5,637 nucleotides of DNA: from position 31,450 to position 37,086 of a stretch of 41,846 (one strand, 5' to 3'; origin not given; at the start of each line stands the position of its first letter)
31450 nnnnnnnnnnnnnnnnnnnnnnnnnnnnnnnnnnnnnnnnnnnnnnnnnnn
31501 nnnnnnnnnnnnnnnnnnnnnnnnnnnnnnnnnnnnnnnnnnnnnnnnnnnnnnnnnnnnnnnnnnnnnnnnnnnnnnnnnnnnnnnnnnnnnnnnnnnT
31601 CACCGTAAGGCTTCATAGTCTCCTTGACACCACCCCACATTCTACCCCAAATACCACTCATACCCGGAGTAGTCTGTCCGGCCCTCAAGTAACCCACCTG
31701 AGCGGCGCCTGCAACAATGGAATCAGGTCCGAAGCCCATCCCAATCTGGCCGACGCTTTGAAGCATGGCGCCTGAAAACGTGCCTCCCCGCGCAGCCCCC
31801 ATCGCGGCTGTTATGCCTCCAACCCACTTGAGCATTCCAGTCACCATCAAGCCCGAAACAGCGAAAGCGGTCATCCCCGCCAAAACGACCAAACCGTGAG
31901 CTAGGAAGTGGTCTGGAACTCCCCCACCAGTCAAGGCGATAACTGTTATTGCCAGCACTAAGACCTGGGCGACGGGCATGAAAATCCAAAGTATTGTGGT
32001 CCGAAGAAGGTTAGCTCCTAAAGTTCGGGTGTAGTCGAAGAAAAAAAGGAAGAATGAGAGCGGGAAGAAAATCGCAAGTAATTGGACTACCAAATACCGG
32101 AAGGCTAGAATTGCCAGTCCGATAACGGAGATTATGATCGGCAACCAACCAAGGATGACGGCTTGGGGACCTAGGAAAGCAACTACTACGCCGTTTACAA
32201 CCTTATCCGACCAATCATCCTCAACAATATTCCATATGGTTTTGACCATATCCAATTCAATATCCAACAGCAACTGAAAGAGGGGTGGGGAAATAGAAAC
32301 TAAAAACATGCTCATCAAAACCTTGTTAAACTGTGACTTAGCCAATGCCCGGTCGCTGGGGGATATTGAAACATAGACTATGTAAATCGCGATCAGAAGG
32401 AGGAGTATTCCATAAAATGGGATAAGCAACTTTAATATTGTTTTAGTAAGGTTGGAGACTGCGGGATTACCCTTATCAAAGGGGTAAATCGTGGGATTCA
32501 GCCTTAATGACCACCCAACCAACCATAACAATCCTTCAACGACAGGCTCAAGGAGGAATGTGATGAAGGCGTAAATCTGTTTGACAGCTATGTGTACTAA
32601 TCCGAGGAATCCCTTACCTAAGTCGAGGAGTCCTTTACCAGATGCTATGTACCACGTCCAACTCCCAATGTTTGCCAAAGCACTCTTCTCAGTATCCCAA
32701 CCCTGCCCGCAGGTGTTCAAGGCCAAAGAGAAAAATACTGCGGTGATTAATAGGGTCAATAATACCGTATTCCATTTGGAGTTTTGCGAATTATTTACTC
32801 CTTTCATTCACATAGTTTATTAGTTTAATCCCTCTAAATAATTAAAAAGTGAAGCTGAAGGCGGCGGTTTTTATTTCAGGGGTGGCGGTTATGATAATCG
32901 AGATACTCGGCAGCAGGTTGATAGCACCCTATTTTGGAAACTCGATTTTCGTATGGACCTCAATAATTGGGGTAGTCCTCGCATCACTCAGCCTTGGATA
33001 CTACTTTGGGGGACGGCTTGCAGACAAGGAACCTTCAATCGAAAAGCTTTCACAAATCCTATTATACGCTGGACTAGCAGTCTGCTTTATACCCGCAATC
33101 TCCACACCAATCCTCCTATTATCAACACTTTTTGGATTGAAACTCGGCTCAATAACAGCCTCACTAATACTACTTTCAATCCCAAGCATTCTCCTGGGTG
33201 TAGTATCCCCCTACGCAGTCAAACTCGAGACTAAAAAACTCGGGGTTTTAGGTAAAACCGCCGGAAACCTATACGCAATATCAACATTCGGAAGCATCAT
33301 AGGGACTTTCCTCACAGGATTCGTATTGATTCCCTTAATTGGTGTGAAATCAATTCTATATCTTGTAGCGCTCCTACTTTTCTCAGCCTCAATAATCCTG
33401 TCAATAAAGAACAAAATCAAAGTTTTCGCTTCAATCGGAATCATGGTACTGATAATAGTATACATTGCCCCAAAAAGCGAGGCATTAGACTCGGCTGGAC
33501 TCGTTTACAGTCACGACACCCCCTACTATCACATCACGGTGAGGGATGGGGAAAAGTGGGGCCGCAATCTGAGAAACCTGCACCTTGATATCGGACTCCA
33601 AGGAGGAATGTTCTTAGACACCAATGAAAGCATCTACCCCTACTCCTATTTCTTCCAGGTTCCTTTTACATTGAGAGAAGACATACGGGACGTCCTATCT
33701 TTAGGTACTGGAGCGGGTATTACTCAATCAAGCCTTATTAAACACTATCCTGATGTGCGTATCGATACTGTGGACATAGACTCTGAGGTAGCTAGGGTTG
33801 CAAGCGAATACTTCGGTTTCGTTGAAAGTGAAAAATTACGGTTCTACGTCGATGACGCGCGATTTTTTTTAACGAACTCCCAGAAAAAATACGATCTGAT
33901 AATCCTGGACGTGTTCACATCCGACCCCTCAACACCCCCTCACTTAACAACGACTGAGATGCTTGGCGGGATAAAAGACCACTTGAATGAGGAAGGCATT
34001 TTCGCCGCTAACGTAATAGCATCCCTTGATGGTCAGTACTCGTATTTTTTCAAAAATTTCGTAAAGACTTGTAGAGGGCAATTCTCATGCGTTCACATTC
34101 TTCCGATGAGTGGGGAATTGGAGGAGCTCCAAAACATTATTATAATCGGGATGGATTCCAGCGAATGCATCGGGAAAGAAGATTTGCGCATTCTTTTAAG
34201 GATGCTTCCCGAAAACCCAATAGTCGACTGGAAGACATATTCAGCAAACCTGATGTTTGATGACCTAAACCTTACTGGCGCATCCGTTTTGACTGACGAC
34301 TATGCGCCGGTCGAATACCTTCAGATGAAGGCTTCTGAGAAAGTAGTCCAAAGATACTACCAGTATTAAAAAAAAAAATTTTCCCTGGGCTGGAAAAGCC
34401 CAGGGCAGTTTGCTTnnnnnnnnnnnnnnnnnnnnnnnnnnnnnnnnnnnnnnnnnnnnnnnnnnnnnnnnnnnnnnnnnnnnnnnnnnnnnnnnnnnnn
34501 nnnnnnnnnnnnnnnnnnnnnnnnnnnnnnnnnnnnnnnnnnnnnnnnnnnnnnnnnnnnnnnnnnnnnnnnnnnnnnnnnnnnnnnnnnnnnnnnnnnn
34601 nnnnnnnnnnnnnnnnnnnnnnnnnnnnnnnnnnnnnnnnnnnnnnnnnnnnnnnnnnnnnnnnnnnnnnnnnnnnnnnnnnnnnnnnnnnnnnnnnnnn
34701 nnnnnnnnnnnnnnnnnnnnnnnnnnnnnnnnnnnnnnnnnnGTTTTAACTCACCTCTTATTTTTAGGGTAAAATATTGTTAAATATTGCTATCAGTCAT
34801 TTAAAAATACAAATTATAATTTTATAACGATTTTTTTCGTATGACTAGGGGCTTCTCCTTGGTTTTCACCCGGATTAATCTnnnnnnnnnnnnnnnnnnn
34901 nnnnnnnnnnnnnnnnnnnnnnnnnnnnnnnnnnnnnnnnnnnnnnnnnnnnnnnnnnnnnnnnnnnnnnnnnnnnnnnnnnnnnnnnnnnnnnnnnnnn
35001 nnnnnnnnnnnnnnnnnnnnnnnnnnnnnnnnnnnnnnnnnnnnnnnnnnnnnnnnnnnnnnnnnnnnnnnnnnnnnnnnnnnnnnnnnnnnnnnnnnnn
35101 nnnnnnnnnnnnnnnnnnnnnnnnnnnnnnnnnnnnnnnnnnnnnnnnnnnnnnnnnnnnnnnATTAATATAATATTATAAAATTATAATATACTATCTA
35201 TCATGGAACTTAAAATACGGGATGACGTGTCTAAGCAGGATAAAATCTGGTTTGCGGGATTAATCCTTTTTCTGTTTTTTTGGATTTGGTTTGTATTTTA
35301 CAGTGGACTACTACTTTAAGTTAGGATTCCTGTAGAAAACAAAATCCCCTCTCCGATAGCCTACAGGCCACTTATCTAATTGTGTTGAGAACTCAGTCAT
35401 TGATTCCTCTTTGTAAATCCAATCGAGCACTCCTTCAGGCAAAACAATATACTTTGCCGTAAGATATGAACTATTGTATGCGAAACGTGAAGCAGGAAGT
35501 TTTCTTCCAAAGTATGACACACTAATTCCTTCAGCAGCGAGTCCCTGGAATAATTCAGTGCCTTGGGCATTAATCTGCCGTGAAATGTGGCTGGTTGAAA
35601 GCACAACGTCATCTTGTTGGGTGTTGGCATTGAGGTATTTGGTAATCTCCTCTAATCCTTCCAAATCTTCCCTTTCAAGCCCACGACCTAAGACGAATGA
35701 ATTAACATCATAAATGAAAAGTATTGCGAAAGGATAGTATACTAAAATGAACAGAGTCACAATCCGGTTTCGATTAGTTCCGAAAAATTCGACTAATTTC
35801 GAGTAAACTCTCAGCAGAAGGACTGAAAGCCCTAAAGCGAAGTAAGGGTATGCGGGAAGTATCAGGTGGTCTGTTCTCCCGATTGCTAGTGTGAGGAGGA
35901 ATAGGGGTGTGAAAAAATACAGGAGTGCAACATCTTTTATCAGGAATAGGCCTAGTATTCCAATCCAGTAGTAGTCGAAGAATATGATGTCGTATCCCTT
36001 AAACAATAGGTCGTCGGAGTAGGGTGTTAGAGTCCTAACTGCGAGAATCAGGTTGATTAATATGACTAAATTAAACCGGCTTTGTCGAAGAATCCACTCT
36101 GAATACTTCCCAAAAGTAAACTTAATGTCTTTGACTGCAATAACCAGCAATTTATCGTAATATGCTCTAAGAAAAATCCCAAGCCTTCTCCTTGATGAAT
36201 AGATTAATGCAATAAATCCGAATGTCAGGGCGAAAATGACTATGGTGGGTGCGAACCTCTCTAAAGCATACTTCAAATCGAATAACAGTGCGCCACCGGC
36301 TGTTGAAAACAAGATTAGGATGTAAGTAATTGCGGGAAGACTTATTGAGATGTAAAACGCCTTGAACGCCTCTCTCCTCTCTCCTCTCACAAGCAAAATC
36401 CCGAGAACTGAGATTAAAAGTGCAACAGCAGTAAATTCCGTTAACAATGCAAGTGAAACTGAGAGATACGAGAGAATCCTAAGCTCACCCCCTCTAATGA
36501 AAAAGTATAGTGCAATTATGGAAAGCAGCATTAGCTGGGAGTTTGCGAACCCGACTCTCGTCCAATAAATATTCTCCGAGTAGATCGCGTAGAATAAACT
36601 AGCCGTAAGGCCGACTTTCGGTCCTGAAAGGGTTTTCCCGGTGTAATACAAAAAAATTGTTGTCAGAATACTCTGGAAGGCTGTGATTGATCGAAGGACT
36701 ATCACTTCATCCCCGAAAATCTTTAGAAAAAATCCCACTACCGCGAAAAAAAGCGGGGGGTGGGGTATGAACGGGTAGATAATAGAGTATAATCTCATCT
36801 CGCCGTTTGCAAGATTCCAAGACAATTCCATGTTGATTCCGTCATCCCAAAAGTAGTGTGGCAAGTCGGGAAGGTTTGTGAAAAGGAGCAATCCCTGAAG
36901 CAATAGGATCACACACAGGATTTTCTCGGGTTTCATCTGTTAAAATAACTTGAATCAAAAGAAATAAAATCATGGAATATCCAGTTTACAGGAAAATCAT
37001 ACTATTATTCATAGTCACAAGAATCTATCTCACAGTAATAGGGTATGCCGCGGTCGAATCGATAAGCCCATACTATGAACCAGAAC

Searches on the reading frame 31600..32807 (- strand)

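Call 74: search_protein_families(library=pfam, proteins=[window:31600-32807:-], max_evalue=5)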
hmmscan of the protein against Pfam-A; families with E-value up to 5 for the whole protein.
window:31600-32807:- (402 aa): 1 family
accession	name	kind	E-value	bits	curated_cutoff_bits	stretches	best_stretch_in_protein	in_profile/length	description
PF18895.5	T4SS_pilin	-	0.0044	17.5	26.6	1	117-178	2-69/71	Type IV secretion system pilin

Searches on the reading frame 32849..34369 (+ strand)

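Call 8: search_protein_families(library=pfam, proteins=[window:32849-34369:+], max_evalue=0.01)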
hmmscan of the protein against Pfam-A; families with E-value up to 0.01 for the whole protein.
window:32849-34369:+ (506 aa): 6 families
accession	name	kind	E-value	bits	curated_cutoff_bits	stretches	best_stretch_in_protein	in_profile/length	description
PF01564.23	Spermine_synth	-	1.6e-12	47.8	22.9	1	270-388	10-131/186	Spermine/spermidine synthase domain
PF05175.20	MTS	-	0.00023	21.3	23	1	279-386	32-137/170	Methyltransferase small domain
PF13649.12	Methyltransf_25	-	0.00034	21.7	27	1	282-355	1-73/97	Methyltransferase domain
PF00891.24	Methyltransf_2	-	0.0013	18.6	22.3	1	278-382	62-159/210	O-methyltransferase domain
PF08242.18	Methyltransf_12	-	0.0014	19.7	30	1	283-384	1-97/98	Methyltransferase domain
PF05430.17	Methyltransf_30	-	0.0055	17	22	1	327-387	30-88/124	S-adenosyl-L-methionine-dependent methyltransferase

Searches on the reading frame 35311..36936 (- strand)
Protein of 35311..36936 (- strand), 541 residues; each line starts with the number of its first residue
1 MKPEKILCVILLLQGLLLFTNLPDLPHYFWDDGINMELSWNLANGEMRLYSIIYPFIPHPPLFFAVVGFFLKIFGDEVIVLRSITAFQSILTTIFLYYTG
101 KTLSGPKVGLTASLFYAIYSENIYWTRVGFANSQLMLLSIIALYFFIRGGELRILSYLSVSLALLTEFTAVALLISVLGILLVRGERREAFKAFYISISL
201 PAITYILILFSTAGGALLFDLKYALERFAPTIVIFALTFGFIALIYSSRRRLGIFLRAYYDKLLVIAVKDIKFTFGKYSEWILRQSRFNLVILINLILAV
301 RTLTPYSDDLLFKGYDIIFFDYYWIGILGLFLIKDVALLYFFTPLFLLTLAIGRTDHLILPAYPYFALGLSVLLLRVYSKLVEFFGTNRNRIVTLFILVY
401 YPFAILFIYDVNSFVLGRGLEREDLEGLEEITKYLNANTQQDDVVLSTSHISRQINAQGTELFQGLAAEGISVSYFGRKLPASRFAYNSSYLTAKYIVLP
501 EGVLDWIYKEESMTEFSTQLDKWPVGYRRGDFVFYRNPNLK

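Call 8: search_protein_families(library=pfam, proteins=[window:35311-36936:-], max_evalue=0.01)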
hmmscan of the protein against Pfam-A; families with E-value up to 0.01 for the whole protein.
window:35311-36936:- (541 aa): 1 family
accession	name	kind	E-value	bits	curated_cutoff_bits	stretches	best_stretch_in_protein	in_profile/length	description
PF13231.12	PMT_2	-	2.4e-13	51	26.1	1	59-211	2-155/160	Dolichyl-phosphate-mannose-protein mannosyltransferase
